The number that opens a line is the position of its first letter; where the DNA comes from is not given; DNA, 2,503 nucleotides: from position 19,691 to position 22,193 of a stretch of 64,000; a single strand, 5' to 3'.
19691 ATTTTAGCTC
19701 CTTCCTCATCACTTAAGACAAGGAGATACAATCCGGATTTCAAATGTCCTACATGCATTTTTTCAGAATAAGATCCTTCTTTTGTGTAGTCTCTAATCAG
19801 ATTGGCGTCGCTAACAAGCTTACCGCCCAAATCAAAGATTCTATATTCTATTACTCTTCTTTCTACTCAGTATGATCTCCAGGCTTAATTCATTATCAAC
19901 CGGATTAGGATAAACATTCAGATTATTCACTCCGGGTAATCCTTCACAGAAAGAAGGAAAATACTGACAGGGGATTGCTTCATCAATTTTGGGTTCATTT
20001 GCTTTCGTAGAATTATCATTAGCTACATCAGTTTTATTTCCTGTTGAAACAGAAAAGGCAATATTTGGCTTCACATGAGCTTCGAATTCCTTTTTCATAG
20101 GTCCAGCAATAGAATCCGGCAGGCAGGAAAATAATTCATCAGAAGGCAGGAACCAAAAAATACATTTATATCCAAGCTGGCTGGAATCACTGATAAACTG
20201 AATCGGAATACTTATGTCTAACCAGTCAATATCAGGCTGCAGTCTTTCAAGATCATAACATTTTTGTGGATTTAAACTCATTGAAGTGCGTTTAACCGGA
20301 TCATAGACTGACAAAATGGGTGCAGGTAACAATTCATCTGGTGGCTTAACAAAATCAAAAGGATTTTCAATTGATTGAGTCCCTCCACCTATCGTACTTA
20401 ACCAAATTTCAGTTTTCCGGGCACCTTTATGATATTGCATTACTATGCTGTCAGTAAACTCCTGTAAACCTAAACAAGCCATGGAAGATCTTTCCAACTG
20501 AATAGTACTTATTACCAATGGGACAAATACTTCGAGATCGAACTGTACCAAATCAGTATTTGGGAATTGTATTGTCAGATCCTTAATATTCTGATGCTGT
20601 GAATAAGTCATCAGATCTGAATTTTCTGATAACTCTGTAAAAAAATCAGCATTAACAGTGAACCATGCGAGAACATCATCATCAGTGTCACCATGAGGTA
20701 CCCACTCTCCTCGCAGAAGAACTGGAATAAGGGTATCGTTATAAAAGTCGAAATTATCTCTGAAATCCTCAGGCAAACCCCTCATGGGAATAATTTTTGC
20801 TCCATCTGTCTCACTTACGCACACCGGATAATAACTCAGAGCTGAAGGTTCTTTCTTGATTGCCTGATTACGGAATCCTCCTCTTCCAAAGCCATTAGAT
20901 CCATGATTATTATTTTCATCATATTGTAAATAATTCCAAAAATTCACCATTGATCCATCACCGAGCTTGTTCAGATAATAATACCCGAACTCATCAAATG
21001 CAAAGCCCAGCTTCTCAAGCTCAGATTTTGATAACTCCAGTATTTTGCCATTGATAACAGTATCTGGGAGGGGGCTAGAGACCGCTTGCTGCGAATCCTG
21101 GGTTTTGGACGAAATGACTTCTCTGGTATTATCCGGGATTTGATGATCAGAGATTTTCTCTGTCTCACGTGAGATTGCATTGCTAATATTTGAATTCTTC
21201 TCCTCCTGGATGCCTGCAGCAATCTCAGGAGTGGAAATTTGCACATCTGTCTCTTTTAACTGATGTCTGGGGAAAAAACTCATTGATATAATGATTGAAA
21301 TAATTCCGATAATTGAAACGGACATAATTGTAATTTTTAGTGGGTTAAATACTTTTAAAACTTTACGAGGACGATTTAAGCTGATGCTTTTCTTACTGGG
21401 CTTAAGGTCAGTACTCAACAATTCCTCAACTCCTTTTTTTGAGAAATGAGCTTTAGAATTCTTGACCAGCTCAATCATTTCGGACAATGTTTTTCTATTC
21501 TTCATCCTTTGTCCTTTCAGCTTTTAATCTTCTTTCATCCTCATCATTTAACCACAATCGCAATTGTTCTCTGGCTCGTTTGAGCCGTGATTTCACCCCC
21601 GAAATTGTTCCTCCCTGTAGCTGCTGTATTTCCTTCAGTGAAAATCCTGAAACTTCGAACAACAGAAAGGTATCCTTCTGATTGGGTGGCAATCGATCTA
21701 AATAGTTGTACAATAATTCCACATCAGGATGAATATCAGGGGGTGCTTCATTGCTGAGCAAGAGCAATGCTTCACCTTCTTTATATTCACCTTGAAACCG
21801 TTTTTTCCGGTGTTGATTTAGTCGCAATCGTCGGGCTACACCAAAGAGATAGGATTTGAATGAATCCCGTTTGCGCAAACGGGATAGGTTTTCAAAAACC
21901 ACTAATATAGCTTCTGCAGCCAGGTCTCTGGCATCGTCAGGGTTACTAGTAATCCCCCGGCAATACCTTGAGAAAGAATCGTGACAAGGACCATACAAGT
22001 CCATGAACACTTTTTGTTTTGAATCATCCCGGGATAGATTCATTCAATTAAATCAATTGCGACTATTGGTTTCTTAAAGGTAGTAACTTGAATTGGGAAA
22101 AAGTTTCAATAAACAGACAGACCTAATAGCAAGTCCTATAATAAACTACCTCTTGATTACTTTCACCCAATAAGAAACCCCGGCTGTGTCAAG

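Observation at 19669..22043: ECF sigma factor coupled to a membrane-anchored protein that carries a frameshifted T9SS C-terminal domain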

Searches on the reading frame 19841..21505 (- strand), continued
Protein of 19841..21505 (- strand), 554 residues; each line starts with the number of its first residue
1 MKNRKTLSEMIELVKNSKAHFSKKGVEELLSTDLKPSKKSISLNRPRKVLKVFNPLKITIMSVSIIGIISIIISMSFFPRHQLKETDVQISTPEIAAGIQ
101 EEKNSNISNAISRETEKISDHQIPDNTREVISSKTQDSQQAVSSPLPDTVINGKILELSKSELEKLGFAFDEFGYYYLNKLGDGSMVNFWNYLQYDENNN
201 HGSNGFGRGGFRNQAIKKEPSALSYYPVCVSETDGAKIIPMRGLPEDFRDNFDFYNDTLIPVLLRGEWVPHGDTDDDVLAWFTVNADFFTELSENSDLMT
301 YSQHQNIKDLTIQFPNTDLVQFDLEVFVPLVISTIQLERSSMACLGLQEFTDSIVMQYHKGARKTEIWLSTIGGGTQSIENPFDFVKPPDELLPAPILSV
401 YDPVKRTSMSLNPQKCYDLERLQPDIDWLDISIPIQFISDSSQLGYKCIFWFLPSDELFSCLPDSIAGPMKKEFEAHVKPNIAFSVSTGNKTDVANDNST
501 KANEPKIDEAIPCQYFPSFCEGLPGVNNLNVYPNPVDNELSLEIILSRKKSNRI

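Call 75: search_solved_structures(query=A2, max_evalue=1)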
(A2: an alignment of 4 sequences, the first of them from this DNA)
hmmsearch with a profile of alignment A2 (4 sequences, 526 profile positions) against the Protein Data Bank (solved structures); distinct sequences matched with E-value up to 1: 1.
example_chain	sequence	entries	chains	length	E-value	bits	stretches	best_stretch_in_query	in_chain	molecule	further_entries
8k5o_3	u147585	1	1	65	0.67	12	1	48-82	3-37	Light-harvesting LHI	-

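Call 85: predict_structure(alignment_id=A8)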
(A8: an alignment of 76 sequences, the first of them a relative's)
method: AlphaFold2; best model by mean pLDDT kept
length: 554 residues; sequences in the alignment: 76
mean_pLDDT: 78.3   pTM: 0.60
mean pLDDT of the five models: 78.3, 76.6, 76.3, 75.9, 75.0
residues with pLDDT >= 90: 243; 70-90: 144; 50-70: 82; < 50: 85
segments of 3 or more residues with pLDDT < 50: 1-3, 42-50, 81-125, 127-145, 487-491
pLDDT, mean of each block of 10 residues (from residue 1): 67 80 77 58 47 74 92 76 42 39 40 40 40 42 57 95 97 96 97 87 92 93 98 92 94 95 94 80 96 81 95 93 76 90 96 91 89 85 70 88 85 77 75 95 93 95 97 92 62 50 66 86 62 80 71 58
secondary structure, 60 per line:
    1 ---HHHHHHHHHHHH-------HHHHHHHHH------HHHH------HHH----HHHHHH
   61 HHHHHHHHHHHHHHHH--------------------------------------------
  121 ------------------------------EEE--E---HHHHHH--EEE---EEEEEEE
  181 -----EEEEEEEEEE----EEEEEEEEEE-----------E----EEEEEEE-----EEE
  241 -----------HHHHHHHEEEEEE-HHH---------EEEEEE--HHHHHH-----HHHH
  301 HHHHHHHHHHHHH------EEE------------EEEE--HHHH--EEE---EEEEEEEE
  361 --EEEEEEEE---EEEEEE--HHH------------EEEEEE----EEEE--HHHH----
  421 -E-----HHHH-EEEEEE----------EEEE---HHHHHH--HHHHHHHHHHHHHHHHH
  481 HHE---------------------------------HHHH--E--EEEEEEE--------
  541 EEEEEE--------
elements in order: H4-15 H23-31 H38-41 H55-76 E151-153 H160-165 E168-170 E174-180 E186-195 E200-209 E226-232 E238-240 H252-258 E259-264 E278-283 H286-291 H297-313 E320-322 E335-338 H341-344 E347-349 E353-360 E363-370 E374-379 E397-402 E407-410 H413-416 H428-431 E433-438 E449-452 H456-461 H464-482 H517-520 E526-532 E541-546

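Call 96: fold_search(model_id=the predicted structure, library=pdb)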
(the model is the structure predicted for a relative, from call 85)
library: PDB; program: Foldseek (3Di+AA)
matches with E <= 10: 590; with E <= 0.001: 0
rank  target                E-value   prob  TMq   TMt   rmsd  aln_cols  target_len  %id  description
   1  8snb_7C               7.5e-02  0.03  0.06  0.06  27.1       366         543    8  atomic model of sea urchin sperm doublet microtubule (48-nm periodicity) (released 2023-06-28)
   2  9b9x                  1.8e-01  0.23  0.07  0.16  15.6       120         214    8  Crystal structure of the ligand binding domain of the Halomonas titanicae chemoreceptor Htc10 in complex with hypoxanthi (released 2024-11-20)
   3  9b9s                  2.2e-01  0.21  0.07  0.16  15.7       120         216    8  Crystal structure of the ligand binding domain of the Halomonas titanicae chemoreceptor Htc10 in complex with guanine (released 2024-11-20)
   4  9ba3_B                2.3e-01  0.21  0.07  0.21  15.5       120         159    8  High-resolution crystal structure of the ligand binding domain of the Halomonas titanicae chemoreceptor Htc10 in compl (released 2024-11-20)
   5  9ba3_A                3.5e-01  0.16  0.07  0.21  15.6       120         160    8  High-resolution crystal structure of the ligand binding domain of the Halomonas titanicae chemoreceptor Htc10 in compl (released 2024-11-20)
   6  9e2g_0E               3.9e-01  0.02  0.05  0.04  38.0       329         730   13  Cryo-EM structure of 48 nm repeat of microtubule doublet from T. brucei flagellum (released 2025-03-12)
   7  9ba3_D                4.4e-01  0.15  0.07  0.21  15.6       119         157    8  High-resolution crystal structure of the ligand binding domain of the Halomonas titanicae chemoreceptor Htc10 in compl (released 2024-11-20)
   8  5bsz                  4.4e-01  0.07  0.05  0.08  15.6       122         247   10  X-ray structure of the sugar N-methyltransferase KedS8 from Streptoalloteichus sp ATCC 53650 (released 2015-07-29)
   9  6ain_A                6.5e-01  0.02  0.08  0.10  21.4       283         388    9  Crystal structure of p-nitrophenol 4-monooxygenase PnpA from Pseudomonas putida DLL-E4 (released 2018-10-31)
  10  9ba3_F                6.9e-01  0.14  0.07  0.21  15.3       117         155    8  High-resolution crystal structure of the ligand binding domain of the Halomonas titanicae chemoreceptor Htc10 in compl (released 2024-11-20)
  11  3t0p_A                6.9e-01  0.02  0.05  0.07  22.4       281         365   10  Crystal structure of a Putative DNA polymerase III beta subunit (EUBREC_0002; ERE_29750) from Eubacterium rectale ATCC (released 2011-08-10)
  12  3bg3_A                7.3e-01  0.04  0.05  0.05  24.3       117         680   14  Crystal Structure of Human Pyruvate Carboxylase (missing the biotin carboxylase domain at the N-terminus) (released 2008-02-26)
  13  3bg5_D                7.3e-01  0.03  0.05  0.03  22.6       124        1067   12  Crystal Structure of Staphylococcus Aureus Pyruvate Carboxylase (released 2008-02-26)
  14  9e2g_0G               9.1e-01  0.01  0.07  0.06  34.2       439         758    9  Cryo-EM structure of 48 nm repeat of microtubule doublet from T. brucei flagellum (released 2025-03-12)
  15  9e78_1Q               9.6e-01  0.02  0.08  0.07  28.3       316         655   11  48-nm repeat of the Leishmania tarentolae doublet microtubule (released 2025-03-12)
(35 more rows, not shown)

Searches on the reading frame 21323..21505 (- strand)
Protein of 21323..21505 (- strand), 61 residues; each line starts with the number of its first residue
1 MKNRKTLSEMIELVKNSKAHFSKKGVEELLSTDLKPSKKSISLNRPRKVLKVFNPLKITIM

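Call 83: search_protein_families(library=pfam, alignment_id=A9, max_evalue=10)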
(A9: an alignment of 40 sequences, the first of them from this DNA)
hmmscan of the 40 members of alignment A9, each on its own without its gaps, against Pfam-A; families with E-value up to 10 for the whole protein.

A. member 1, seq(61 aa): 0 families

B. families by the number of members that match (of 40 scanned): 12 families
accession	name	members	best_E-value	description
PF17785.7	PUA_3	1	0.017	PUA-like domain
PF09216.15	Pfg27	1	0.02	Pfg27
PF05517.18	p25-alpha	1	0.057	p25-alpha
PF07900.17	DUF1670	1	0.065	Protein of unknown function (DUF1670)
PF02294.24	7kD_DNA_binding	1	0.099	7kD DNA-binding domain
PF17525.8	DUF5447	1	0.11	Lysogeny maintenance protein PflM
PF02765.23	POT1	1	0.11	Telomeric single stranded DNA binding POT1/CDC13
PF03221.22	HTH_Tnp_Tc5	1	0.12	Tc5 transposase DNA-binding domain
PF13342.12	Toprim_Crpt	1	0.16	C-terminal repeat of topoisomerase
PF18971.5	CagA_N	1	0.16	CagA protein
PF17262.7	Cas6b_C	1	0.16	Cas6b C-terminal domain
PF04100.18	Vps53_N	1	0.2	Vps53, N-terminal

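Call 103: find_homologous_proteins(query=A9, max_evalue=0.001)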
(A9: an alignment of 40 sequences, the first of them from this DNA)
Query A9 (40 sequences) (61 aa, profile of the alignment): 2 proteins with E <= 0.001 among 78 candidates.
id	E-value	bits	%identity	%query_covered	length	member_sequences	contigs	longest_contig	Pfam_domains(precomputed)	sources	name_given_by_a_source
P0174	1.4e-4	40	-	-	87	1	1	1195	-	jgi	jgi:hypothetical protein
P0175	2.0e-4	39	-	-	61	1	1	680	-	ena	-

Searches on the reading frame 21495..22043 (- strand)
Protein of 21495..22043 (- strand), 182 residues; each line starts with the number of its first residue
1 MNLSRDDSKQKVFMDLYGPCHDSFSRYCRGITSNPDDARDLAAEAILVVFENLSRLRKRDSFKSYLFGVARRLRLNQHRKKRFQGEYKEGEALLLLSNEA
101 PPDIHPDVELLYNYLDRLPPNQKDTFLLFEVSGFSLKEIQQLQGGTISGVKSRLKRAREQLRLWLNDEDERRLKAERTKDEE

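Call 5: search_protein_families(library=pfam, proteins=[window:21495-22043:-], max_evalue=1)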
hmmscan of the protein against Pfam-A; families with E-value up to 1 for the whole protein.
window:21495-22043:- (182 aa): 4 families
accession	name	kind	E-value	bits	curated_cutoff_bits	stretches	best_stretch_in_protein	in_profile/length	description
PF08281.18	Sigma70_r4_2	-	9.6e-12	44.8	25.7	1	110-161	3-54/54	Sigma-70, region 4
PF04542.20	Sigma70_r2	-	5.8e-10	39.3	24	1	22-82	7-69/71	Sigma-70 region 2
PF04545.22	Sigma70_r4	-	0.00053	19.9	24.1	1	115-162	2-49/50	Sigma-70, region 4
PF03159.24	XRN_N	-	0.052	13.4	22.9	1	10-92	33-118/241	XRN 5'-3' exonuclease N-terminus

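Call 6: search_protein_families(library=ncbifam, proteins=[window:21495-22043:-], max_evalue=1)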
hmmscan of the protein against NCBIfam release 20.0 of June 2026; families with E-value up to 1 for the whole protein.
window:21495-22043:- (182 aa): 79 families (the best 25 are shown)
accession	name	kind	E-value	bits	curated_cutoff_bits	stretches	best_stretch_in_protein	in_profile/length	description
NF058625.1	sigma_PG0214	equivalog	4.8e-19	68.7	130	1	10-170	3-166/170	GFO_1088 family ECF-type sigma factor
TIGR02937.1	sigma70-ECF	superfamily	1.4e-17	63.9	42.9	1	20-163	10-163/165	sigma-70 family RNA polymerase sigma factor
TIGR02985.1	Sig70_bacteroi1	subfamily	1.9e-17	64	126.4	1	12-162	2-159/162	RNA polymerase sigma-70 factor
NF007215.0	PRK09637.1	equivalog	2.3e-17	63.6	212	1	22-166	12-155/181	RNA polymerase sigma factor SigZ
TIGR02959.1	SigZ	equivalog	3.6e-17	62.7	168.65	1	32-166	16-149/170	RNA polymerase sigma factor SigZ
NF009192.0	PRK12540.1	equivalog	5e-17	62.1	307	1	30-168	24-162/182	RNA polymerase sigma factor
NF009166.1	PRK12513.1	equivalog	8.2e-17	61.5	206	1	11-169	22-190/193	RNA polymerase sigma factor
NF009198.0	PRK12546.1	equivalog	3.8e-15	56.1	270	1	27-173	23-169/188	RNA polymerase sigma factor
TIGR02983.1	SigE-fam_strep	subfamily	7.1e-15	55.3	141.55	1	9-164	4-157/162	SigE family RNA polymerase sigma factor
TIGR02950.1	SigM_subfam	subfamily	1.4e-14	54.3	147.95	1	20-162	9-155/159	RNA polymerase sigma factor, SigM family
NF009170.0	PRK12517.1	subfamily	1.2e-13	51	197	1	8-173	20-184/188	RNA polymerase sigma factor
TIGR02947.1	SigH_actino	hypoth_equivalog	2.2e-13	50.3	251.55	2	103-172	118-186/193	RNA polymerase sigma-70 factor, TIGR02947 family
TIGR02989.1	Sig-70_gvs1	subfamily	2.7e-13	50.2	124.55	1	13-162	3-155/158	RNA polymerase sigma-70 factor, Rhodopirellula/Verrucomicrobium family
NF009164.0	PRK12511.1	equivalog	4e-13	49.3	185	1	23-169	16-163/182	RNA polymerase sigma factor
NF006089.0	PRK08241.1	subfamily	7.3e-13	48.3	240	2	115-178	154-216/343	RNA polymerase subunit sigma-70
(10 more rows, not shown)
